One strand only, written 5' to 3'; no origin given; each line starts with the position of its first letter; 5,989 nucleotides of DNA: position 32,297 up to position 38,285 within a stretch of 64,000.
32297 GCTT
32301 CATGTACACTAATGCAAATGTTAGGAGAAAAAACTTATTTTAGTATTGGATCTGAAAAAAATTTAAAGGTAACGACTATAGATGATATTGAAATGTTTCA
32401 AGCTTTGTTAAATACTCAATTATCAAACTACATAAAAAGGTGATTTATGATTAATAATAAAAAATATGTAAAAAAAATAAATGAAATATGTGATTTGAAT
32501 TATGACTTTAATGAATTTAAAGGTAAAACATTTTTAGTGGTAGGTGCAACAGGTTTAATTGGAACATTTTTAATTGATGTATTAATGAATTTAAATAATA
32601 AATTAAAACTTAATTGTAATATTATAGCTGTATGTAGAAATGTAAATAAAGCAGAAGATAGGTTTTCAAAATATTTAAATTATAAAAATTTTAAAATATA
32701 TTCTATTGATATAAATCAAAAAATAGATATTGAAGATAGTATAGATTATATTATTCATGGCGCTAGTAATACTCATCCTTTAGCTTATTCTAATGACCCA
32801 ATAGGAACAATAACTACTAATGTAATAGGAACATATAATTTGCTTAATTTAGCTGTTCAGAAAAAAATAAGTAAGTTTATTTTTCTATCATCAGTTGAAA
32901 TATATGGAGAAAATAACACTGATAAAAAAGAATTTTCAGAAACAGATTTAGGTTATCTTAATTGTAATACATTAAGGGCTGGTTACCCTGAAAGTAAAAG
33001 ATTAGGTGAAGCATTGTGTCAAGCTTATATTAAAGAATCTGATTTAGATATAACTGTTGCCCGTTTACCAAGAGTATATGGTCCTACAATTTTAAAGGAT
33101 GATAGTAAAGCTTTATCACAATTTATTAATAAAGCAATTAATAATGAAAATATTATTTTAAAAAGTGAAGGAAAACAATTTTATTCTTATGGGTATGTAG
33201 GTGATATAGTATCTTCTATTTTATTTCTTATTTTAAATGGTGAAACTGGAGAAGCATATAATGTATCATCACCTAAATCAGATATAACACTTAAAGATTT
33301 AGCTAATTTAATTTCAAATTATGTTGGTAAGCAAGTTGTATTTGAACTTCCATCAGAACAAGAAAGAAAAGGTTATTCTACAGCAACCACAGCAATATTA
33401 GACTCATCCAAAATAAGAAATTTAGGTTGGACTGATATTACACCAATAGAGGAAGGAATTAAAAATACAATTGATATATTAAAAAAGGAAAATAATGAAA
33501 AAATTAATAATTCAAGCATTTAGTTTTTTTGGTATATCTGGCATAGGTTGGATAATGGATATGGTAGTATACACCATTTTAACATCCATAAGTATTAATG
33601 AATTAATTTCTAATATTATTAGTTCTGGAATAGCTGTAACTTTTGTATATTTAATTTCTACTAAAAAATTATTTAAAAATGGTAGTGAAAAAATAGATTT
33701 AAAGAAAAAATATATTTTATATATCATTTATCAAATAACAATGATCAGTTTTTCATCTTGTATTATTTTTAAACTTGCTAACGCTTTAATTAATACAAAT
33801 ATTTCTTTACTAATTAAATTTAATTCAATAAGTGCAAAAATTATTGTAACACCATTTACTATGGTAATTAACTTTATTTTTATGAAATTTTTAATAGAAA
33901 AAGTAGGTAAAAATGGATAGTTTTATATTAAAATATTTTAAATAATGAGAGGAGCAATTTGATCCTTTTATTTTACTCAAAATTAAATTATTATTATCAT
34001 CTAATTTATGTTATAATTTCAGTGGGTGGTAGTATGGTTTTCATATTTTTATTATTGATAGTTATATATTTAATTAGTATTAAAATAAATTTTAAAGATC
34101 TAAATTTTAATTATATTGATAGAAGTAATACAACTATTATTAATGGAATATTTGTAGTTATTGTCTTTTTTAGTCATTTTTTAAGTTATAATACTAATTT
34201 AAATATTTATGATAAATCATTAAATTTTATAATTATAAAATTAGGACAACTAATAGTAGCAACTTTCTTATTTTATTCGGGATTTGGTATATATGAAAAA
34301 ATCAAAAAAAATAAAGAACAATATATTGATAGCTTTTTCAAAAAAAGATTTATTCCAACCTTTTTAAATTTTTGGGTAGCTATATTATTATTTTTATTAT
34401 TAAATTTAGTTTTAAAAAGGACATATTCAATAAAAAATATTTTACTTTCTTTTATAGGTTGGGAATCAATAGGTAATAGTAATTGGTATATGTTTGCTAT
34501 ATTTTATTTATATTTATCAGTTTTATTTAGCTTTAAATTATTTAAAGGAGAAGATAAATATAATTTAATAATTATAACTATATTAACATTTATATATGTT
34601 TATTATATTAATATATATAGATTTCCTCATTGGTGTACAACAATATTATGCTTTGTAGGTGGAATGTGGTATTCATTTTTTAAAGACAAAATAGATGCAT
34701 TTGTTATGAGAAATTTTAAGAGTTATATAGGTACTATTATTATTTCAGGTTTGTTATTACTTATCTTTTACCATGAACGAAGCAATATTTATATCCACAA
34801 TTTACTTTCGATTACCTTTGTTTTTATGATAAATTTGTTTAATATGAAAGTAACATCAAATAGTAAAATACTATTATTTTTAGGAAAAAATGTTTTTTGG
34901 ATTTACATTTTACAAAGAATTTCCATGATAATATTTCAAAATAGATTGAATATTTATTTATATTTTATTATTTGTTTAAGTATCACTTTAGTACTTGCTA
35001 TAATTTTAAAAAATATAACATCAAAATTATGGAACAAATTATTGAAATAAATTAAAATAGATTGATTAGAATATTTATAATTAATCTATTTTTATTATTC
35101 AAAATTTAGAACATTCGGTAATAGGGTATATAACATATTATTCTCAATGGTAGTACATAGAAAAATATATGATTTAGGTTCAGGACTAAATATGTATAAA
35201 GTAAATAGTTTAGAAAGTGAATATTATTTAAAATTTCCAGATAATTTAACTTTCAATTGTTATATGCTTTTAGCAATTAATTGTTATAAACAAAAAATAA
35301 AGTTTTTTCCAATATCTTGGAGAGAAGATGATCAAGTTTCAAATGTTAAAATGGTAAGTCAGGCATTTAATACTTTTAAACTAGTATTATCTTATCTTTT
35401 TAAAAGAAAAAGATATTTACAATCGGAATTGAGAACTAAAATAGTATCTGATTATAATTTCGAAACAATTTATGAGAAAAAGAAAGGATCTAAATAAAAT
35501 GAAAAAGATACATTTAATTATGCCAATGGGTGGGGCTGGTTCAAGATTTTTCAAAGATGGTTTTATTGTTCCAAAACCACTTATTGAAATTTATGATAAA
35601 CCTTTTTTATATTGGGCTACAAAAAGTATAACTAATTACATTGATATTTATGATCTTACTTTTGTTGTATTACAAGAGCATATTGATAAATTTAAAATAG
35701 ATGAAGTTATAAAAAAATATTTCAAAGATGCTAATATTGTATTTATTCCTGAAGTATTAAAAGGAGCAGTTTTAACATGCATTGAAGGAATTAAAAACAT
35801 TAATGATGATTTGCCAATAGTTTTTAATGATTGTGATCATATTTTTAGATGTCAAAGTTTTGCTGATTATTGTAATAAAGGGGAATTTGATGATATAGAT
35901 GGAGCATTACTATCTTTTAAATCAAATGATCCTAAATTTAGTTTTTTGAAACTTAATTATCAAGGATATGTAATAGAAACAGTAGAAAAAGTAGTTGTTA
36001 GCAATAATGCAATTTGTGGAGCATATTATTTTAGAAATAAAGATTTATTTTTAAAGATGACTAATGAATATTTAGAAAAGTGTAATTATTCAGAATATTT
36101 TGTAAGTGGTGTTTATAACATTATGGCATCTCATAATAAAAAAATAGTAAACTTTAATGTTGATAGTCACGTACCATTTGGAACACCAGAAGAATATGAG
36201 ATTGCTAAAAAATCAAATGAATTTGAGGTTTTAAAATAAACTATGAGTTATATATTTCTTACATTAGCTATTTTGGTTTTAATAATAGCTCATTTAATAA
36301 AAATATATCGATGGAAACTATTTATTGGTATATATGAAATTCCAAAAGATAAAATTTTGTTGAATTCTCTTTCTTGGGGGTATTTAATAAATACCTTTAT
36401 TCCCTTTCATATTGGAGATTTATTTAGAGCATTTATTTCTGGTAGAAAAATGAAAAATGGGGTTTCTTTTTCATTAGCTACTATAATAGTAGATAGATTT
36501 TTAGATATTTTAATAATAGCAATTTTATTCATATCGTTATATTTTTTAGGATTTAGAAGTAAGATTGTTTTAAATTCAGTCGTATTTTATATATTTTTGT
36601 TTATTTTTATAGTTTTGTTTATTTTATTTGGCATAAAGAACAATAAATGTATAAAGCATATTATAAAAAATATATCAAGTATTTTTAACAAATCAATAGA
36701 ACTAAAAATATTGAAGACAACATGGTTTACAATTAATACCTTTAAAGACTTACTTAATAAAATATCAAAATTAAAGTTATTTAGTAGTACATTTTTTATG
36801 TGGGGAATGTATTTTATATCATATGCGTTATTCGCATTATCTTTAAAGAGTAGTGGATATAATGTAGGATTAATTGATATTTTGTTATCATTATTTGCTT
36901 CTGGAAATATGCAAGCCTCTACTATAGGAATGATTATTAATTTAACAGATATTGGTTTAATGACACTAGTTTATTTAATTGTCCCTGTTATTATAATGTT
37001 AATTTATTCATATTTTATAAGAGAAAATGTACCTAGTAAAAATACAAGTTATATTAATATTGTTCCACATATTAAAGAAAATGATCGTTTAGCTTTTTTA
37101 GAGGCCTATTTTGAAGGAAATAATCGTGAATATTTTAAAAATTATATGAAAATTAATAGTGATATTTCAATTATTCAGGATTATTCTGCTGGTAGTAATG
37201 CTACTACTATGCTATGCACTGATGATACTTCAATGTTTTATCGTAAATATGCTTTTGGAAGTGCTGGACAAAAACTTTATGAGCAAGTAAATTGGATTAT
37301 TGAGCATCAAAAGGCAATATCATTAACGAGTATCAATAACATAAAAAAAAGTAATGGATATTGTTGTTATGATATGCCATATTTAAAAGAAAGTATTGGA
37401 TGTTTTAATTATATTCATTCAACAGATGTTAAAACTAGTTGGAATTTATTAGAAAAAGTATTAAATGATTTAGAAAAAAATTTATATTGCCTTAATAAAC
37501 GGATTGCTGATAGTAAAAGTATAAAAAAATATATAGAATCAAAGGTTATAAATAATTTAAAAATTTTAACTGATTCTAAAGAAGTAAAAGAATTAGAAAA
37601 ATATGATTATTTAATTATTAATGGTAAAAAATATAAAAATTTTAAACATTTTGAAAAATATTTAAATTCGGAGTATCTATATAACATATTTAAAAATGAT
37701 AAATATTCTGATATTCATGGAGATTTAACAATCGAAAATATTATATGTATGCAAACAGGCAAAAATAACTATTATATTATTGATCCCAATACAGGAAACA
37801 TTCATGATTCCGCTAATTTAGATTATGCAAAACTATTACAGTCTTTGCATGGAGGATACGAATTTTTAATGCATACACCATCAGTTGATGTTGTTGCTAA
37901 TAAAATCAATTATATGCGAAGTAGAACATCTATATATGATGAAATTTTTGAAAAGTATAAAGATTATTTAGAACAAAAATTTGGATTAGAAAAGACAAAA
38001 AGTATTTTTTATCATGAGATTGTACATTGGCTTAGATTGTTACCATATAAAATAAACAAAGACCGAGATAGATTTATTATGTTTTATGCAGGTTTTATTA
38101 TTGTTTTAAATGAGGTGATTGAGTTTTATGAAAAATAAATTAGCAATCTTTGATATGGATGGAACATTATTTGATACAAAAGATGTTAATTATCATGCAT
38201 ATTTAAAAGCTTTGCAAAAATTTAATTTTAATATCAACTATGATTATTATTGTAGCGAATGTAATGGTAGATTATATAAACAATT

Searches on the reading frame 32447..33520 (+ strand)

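Call 66: search_protein_families(library=pfam, proteins=[window:32447-33520:+], max_evalue=0.0001)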
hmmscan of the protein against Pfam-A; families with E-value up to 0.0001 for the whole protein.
window:32447-33520:+ (358 aa): 6 families
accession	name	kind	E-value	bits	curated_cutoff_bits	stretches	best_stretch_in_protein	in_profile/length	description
PF01370.27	Epimerase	-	1.6e-41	142.8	20.9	1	30-273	2-239/240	NAD dependent epimerase/dehydratase family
PF16363.11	GDP_Man_Dehyd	-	1.2e-23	84.6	27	1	30-340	1-331/332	GDP-mannose 4,6 dehydratase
PF01073.25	3Beta_HSD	-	4.9e-17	62.3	22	1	30-257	1-224/280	3-beta hydroxysteroid dehydrogenase/isomerase family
PF07993.18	NAD_binding_4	-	3e-16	59.8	20.1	1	94-212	84-209/258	Male sterility protein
PF02719.21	Polysacc_synt_2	-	1.3e-08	34.8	20.2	1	30-149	2-128/293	Polysaccharide biosynthesis protein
PF05368.20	NmrA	-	4.2e-06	27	27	0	27-149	3-107/298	NmrA-like family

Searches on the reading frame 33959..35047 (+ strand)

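Call 66: search_protein_families(library=pfam, proteins=[window:33959-35047:+], max_evalue=0.0001)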
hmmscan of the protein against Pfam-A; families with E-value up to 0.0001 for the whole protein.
window:33959-35047:+ (363 aa): 1 family
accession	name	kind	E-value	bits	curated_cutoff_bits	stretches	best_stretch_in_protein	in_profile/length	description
PF01757.29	Acyl_transf_3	-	4.9e-15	55.8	31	1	63-350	9-324/326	Acyltransferase domain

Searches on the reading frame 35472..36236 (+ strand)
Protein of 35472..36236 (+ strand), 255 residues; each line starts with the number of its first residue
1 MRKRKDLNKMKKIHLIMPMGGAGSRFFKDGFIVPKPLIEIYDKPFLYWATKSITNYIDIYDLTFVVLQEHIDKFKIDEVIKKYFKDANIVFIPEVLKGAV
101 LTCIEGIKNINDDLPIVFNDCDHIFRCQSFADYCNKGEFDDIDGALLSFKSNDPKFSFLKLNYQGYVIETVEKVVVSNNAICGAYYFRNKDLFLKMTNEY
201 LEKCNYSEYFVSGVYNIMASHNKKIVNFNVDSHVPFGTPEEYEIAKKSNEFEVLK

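Call 66: search_protein_families(library=pfam, proteins=[window:35472-36236:+], max_evalue=0.0001)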
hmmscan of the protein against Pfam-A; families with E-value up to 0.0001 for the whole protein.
window:35472-36236:+ (255 aa): 1 family
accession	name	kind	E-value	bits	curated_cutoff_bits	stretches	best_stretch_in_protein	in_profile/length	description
PF00483.29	NTP_transferase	-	5.8e-05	23.2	21.2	1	19-230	6-221/245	Nucleotidyl transferase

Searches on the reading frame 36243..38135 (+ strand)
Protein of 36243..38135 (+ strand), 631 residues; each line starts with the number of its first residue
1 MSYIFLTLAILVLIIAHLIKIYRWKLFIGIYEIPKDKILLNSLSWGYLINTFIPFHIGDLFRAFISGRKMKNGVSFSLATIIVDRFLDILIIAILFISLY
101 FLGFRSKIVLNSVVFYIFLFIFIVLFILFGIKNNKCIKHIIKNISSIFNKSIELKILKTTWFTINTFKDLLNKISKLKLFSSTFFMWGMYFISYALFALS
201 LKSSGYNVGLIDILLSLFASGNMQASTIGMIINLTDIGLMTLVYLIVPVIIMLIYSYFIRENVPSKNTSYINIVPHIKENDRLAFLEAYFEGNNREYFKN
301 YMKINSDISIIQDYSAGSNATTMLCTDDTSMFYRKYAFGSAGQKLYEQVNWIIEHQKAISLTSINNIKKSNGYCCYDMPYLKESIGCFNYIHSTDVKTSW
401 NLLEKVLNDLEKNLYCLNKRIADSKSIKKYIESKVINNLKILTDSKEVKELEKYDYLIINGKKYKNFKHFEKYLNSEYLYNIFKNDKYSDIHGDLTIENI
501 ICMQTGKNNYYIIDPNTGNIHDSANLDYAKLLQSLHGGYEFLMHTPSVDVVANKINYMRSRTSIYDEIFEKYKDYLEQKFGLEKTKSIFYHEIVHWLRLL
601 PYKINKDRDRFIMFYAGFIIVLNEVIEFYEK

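Call 66: search_protein_families(library=pfam, proteins=[window:36243-38135:+], max_evalue=0.0001)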
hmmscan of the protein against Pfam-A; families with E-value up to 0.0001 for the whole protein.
window:36243-38135:+ (631 aa): 1 family
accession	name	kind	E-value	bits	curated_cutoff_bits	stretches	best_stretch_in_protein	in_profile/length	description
PF03706.18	LPG_synthase_TM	-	4e-16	59.8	33.4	1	2-220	32-249/302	Lysylphosphatidylglycerol synthase TM region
